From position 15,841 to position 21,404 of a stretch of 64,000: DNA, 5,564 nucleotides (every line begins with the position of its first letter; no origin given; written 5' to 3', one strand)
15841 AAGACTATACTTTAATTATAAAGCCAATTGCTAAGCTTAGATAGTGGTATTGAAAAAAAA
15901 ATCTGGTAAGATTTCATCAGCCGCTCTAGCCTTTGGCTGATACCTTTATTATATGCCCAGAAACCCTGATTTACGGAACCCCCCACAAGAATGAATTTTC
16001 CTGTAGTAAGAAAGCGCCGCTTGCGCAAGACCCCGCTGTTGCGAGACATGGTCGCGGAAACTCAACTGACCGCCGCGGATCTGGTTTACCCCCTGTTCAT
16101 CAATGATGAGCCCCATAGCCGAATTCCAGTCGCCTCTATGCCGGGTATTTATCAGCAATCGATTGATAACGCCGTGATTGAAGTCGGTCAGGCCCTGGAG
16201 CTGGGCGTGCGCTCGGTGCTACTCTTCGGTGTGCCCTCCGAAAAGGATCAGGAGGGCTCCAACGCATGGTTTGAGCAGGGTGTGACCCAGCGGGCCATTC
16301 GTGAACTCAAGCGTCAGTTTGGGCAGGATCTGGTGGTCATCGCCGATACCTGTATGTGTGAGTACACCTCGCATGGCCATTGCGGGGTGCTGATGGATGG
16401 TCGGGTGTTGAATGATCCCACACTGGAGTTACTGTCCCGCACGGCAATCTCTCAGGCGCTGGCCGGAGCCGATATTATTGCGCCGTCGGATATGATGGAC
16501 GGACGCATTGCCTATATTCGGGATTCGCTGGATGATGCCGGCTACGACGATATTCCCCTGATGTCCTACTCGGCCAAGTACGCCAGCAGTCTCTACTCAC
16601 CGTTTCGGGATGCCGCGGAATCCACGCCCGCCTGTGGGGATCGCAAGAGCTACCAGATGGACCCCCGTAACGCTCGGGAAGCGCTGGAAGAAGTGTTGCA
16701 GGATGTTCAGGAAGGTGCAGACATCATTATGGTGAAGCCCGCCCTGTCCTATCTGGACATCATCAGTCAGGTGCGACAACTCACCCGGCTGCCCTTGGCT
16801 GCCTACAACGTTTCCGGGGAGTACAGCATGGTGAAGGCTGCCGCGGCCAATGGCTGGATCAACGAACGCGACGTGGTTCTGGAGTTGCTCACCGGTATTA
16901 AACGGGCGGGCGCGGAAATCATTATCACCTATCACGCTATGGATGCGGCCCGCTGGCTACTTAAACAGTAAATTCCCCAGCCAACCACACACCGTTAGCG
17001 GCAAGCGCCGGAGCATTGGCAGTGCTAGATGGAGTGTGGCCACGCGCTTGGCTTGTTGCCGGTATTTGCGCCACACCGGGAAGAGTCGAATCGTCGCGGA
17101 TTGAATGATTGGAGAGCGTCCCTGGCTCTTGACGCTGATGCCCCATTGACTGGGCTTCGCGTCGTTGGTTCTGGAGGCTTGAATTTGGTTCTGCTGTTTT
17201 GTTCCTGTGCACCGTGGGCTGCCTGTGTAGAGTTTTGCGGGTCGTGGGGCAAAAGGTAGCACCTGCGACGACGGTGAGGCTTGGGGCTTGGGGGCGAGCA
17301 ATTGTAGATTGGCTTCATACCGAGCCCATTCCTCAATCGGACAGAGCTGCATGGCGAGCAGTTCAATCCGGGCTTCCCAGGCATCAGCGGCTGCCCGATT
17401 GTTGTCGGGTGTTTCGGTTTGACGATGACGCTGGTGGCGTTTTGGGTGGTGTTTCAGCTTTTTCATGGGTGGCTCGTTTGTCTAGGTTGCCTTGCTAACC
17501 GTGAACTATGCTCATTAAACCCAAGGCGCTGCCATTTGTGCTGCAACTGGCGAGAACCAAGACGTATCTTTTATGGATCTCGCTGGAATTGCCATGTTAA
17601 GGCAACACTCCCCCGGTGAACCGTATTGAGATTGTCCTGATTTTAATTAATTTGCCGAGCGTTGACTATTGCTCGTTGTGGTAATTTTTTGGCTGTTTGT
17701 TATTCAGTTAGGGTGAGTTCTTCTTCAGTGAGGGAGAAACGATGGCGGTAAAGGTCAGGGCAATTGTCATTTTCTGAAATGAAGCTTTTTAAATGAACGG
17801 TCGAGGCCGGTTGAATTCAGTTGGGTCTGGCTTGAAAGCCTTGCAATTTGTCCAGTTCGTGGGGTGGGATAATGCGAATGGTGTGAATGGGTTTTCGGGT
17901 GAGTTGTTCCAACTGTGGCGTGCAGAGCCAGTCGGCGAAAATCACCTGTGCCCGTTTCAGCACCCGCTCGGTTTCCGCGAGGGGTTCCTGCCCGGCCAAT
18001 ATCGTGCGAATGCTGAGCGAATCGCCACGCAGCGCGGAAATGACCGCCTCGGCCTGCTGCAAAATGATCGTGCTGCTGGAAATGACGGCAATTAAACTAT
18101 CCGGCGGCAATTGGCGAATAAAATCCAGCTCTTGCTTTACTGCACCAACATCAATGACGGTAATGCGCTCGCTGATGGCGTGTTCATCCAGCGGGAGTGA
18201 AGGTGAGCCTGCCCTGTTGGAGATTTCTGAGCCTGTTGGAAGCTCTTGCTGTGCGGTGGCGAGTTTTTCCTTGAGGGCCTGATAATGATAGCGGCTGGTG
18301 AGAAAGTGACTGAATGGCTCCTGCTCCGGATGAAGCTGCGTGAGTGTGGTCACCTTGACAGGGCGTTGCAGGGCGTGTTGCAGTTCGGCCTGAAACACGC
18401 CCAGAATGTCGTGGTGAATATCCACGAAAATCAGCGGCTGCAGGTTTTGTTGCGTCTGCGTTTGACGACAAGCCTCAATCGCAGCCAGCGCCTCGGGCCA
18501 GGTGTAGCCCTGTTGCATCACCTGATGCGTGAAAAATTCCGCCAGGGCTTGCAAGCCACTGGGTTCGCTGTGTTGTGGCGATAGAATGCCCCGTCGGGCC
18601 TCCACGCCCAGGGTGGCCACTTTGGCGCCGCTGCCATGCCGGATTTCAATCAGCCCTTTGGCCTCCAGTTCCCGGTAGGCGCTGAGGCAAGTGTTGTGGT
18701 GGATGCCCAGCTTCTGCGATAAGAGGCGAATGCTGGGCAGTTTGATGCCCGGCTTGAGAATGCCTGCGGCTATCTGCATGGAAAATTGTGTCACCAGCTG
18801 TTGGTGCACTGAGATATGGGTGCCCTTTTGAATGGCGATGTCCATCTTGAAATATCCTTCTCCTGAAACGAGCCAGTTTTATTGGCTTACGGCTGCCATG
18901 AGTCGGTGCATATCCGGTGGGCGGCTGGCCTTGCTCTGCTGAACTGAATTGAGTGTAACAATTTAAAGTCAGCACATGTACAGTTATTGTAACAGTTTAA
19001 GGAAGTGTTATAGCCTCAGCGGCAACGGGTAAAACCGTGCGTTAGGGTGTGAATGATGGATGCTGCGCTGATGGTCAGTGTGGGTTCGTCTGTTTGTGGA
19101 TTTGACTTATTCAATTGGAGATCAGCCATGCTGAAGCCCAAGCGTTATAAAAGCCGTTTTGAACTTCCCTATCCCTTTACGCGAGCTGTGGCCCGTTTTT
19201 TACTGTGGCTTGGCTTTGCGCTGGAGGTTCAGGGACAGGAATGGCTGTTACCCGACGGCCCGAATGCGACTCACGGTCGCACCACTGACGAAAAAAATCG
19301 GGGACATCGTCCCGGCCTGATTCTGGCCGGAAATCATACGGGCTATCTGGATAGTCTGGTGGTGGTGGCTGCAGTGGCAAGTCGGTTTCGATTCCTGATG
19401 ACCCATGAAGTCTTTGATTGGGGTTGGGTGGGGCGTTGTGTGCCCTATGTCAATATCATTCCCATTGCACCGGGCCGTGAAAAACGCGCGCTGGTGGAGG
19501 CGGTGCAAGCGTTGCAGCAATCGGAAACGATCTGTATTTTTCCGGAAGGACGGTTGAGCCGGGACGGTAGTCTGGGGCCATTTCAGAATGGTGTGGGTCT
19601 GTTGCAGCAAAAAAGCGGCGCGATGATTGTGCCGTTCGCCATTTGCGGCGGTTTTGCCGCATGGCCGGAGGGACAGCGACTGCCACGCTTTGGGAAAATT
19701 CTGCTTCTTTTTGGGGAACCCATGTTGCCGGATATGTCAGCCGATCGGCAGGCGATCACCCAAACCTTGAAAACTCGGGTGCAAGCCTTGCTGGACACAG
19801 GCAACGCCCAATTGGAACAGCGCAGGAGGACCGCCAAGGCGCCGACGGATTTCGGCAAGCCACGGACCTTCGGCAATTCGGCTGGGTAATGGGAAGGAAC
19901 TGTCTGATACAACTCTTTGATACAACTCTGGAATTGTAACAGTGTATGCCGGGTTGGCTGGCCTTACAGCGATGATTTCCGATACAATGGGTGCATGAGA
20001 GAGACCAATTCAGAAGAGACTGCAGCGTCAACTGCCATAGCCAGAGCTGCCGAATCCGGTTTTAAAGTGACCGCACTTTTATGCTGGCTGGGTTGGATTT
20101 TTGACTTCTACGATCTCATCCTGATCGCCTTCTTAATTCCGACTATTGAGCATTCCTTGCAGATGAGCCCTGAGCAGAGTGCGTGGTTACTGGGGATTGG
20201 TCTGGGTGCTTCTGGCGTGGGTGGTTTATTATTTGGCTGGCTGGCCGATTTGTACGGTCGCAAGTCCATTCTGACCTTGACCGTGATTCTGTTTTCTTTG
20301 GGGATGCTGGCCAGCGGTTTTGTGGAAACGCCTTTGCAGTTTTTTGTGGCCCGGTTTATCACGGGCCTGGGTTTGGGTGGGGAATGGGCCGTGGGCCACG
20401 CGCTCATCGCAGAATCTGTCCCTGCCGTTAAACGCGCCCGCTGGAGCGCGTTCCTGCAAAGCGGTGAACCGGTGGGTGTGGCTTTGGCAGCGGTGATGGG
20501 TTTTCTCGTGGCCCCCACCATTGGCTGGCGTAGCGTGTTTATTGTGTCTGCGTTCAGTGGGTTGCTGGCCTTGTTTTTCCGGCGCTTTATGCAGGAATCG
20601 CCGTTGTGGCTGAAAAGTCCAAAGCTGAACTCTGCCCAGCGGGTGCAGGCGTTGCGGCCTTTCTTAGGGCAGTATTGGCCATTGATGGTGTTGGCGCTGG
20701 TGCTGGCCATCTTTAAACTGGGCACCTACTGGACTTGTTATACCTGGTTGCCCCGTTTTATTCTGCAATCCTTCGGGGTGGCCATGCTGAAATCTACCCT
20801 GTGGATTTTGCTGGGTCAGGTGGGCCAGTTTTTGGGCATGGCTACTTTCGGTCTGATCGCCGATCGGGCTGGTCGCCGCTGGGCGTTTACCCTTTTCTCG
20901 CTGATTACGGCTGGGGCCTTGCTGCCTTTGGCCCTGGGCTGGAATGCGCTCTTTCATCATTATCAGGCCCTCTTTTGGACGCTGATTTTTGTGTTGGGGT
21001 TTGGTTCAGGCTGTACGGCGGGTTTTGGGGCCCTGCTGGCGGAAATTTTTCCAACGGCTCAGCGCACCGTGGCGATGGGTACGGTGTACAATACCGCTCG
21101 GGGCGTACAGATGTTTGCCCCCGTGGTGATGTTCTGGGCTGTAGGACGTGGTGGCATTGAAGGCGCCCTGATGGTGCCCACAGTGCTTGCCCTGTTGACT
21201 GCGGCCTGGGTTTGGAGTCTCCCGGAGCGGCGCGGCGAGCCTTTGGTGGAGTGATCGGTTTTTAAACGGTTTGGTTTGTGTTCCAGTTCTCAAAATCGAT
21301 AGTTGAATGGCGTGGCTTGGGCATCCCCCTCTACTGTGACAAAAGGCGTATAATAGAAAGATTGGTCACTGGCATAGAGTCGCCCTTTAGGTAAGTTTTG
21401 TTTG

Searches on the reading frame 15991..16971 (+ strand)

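Call 47: search_protein_families(library=pfam, proteins=[window:15991-16971:+], max_evalue=0.001)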
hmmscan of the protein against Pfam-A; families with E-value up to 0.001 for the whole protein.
window:15991-16971:+ (326 aa): 1 family
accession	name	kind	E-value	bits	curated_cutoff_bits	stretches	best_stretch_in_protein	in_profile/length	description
PF00490.27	ALAD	-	9e-146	485.5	24.6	1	6-322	2-317/317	Delta-aminolevulinic acid dehydratase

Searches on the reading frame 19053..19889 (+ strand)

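Call 47: search_protein_families(library=pfam, proteins=[window:19053-19889:+], max_evalue=0.001)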
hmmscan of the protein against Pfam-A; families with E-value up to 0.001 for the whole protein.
window:19053-19889:+ (278 aa): 1 family
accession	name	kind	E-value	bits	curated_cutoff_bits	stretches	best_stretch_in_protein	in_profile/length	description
PF01553.26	Acyltransferase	-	9.3e-20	71.2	23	1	79-197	6-131/132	Acyltransferase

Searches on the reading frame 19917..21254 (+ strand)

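Call 47: search_protein_families(library=pfam, proteins=[window:19917-21254:+], max_evalue=0.001)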
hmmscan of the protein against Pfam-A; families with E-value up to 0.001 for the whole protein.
window:19917-21254:+ (445 aa): 2 families
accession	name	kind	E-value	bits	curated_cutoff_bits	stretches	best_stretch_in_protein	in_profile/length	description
PF07690.21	MFS_1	-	3e-43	148.5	33.4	2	57-337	2-286/347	Major Facilitator Superfamily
PF00083.30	Sugar_tr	-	3.3e-24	86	22.3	2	87-234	47-200/452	Sugar (and other) transporter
